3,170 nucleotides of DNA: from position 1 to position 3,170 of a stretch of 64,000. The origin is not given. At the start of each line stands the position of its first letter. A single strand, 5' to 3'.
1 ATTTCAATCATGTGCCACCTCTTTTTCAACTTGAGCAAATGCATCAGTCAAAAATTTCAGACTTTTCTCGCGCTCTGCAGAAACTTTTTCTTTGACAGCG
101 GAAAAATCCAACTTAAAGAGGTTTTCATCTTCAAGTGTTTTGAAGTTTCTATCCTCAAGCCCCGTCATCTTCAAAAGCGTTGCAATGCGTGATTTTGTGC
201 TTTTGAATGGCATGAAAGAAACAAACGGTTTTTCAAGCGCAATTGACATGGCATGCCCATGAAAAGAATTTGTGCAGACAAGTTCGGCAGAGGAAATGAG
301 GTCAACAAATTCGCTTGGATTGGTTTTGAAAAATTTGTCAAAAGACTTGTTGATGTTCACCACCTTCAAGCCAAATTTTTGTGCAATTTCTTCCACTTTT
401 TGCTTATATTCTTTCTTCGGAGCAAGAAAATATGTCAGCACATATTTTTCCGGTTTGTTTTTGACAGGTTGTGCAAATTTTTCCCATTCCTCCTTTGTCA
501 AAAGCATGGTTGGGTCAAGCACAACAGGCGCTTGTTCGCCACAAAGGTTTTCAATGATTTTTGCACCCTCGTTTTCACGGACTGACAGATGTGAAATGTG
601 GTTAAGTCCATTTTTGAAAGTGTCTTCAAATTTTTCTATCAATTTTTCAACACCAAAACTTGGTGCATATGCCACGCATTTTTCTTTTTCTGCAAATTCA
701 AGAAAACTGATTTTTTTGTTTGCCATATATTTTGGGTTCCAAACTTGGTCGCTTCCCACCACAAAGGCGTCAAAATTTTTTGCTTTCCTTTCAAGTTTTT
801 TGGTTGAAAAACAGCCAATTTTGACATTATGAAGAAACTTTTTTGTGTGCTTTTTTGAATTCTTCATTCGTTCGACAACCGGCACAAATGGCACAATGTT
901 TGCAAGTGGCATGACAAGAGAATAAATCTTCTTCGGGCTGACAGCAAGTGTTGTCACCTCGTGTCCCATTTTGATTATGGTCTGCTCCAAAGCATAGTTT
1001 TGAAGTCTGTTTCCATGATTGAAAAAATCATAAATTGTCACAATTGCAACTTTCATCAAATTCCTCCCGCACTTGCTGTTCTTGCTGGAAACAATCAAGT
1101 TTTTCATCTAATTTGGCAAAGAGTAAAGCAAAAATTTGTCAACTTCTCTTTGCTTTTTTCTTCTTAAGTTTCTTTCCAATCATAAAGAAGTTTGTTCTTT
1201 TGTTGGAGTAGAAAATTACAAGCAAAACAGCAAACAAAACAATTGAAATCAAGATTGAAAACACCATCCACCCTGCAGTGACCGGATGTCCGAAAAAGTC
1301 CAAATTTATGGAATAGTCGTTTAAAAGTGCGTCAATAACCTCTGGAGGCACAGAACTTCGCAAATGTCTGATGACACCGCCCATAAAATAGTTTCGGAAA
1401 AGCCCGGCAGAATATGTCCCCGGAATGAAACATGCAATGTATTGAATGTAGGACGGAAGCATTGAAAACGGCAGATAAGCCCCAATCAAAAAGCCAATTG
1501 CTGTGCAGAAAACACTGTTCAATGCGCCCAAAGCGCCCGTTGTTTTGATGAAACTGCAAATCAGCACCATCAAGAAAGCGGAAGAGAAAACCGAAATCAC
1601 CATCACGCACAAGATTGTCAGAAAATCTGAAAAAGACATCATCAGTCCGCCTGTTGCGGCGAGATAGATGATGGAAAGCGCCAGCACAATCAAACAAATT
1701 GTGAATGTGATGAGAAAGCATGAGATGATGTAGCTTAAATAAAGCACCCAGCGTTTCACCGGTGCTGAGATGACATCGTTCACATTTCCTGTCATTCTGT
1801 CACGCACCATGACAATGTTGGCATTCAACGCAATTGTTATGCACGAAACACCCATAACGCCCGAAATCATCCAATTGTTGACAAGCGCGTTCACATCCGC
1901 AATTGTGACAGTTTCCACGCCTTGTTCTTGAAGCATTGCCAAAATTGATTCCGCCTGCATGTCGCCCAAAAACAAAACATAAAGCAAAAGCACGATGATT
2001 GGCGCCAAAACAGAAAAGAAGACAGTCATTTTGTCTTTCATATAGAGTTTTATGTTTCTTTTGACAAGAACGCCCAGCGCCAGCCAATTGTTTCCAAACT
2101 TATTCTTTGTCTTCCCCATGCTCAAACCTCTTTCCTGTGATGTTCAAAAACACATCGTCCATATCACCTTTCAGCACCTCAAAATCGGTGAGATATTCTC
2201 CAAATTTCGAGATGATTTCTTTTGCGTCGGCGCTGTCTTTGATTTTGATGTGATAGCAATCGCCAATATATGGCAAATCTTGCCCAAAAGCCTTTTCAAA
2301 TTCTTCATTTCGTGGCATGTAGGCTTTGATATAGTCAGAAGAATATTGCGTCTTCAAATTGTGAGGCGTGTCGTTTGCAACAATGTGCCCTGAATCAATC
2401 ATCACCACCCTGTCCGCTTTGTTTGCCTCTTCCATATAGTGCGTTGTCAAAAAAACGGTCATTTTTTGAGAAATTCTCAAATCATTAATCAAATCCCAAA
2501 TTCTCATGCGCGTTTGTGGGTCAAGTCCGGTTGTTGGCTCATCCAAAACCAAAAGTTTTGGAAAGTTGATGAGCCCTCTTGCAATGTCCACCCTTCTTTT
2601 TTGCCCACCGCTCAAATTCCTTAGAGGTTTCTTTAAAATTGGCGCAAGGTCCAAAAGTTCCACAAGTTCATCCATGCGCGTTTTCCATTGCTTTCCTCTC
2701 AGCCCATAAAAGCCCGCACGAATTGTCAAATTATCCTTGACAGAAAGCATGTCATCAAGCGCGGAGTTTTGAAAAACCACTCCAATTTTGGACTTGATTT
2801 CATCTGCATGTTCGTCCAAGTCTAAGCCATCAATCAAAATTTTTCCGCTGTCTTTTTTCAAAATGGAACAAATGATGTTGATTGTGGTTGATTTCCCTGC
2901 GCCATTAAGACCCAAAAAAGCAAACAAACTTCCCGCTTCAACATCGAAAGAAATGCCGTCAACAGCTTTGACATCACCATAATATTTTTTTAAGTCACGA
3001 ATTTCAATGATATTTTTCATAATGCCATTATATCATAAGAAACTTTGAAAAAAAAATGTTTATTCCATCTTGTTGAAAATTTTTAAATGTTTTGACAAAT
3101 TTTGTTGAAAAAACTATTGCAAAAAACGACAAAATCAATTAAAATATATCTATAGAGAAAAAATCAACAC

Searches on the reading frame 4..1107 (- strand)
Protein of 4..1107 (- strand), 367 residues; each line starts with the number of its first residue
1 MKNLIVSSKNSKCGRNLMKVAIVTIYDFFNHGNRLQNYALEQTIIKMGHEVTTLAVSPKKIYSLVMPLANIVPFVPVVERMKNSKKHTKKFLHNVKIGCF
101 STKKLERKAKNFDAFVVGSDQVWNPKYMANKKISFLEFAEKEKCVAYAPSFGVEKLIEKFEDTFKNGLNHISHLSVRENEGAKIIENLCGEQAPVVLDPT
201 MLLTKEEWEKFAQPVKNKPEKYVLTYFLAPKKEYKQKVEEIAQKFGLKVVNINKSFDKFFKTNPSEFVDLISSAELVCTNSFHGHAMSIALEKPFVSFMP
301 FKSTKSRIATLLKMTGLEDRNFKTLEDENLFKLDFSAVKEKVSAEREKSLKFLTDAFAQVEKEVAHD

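Call 30: search_protein_families(library=ncbifam, proteins=[window:4-1107:-], max_evalue=0.001)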
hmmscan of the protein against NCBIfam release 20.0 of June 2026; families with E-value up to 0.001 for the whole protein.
window:4-1107:- (367 aa): 1 family
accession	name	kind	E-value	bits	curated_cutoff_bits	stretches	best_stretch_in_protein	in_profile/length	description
TIGR03609.1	S_layer_CsaB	equivalog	9.9e-05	21.8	213.1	0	190-297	173-275/301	polysaccharide pyruvyl transferase CsaB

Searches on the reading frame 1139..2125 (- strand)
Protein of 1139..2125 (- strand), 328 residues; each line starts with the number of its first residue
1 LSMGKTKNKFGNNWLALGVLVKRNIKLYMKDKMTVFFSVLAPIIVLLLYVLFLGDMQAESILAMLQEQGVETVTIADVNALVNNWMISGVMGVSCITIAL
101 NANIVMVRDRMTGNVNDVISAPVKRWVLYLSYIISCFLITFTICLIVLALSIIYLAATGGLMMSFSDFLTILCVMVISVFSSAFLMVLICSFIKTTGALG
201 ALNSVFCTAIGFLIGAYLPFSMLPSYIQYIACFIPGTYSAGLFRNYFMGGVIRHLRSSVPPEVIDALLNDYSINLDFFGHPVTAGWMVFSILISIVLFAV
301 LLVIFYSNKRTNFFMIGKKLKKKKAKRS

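Call 30: search_protein_families(library=ncbifam, proteins=[window:1139-2125:-], max_evalue=0.001)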
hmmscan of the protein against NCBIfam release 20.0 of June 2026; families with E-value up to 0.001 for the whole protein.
window:1139-2125:- (328 aa): 1 family
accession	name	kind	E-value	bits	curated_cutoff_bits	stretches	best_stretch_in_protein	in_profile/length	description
TIGR01247.1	drrB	subfamily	2.1e-05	24.3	223.05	1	23-249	1-207/236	daunorubicin resistance ABC transporter membrane protein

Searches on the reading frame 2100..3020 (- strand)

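Call 30: search_protein_families(library=ncbifam, proteins=[window:2100-3020:-], max_evalue=0.001)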
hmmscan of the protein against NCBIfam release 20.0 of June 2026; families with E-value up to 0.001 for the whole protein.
window:2100-3020:- (306 aa): 189 families (the best 25 are shown)
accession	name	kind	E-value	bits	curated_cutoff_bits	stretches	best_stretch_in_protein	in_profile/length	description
TIGR01188.1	drrA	subfamily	3.1e-80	269.7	312.45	1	12-296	1-302/302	daunorubicin resistance ABC transporter, ATP-binding protein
TIGR03864.1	PQQ_ABC_ATP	hypoth_equivalog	6.3e-64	215.7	302.25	1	5-232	2-229/236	ABC transporter, ATP-binding subunit, PQQ-dependent alcohol dehydrogenase system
NF010060.0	PRK13537.1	equivalog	2e-57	194.4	521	1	3-298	14-311/314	nodulation factor ABC transporter ATP-binding protein NodI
NF033858.1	ABC2_perm_RbbA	equivalog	3.8e-57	193.9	1050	1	4-230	266-492/909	ribosome-associated ATPase/putative transporter RbbA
TIGR03522.1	GldA_ABC_ATP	equivalog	2.4e-53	181.6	402.6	1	5-236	3-233/301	gliding motility-associated ABC transporter ATP-binding subunit GldA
NF010059.0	PRK13536.1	equivalog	6.6e-53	179.6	549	1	4-300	43-341/342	nodulation factor ABC transporter ATP-binding protein NodI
TIGR01288.1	nodI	equivalog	7.7e-50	169.6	424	1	5-300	5-302/303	nodulation factor ABC transporter ATP-binding protein NodI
TIGR04520.1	ECF_ATPase_1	equivalog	1.1e-48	166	315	1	5-225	1-226/269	energy-coupling factor transporter ATPase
TIGR00968.1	3a0106s01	subfamily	4.9e-44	150.6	342.75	1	5-235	1-231/237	sulfate ABC transporter ATP-binding protein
TIGR04521.1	ECF_ATPase_2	equivalog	1.1e-43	149.4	330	1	16-240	17-251/279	energy-coupling factor transporter ATPase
TIGR03265.1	PhnT2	equivalog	6.5e-43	147.3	457.7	1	2-243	2-243/353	putative 2-aminoethylphosphonate ABC transporter ATP-binding protein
TIGR03740.1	galliderm_ABC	subfamily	1.8e-42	145.6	309.75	1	6-217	2-206/223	lantibiotic protection ABC transporter ATP-binding subunit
TIGR01186.1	proV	subfamily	8.2e-42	143.6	326.6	1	15-237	4-232/363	betaine/proline/choline family ABC transporter ATP-binding protein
NF010156.0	PRK13635.1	equivalog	1.3e-41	142.6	392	1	2-223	3-228/279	energy-coupling factor ABC transporter ATP-binding protein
TIGR04406.1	LPS_export_lptB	equivalog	9.8e-41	139.6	240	1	5-223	2-223/239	LPS export ABC transporter ATP-binding protein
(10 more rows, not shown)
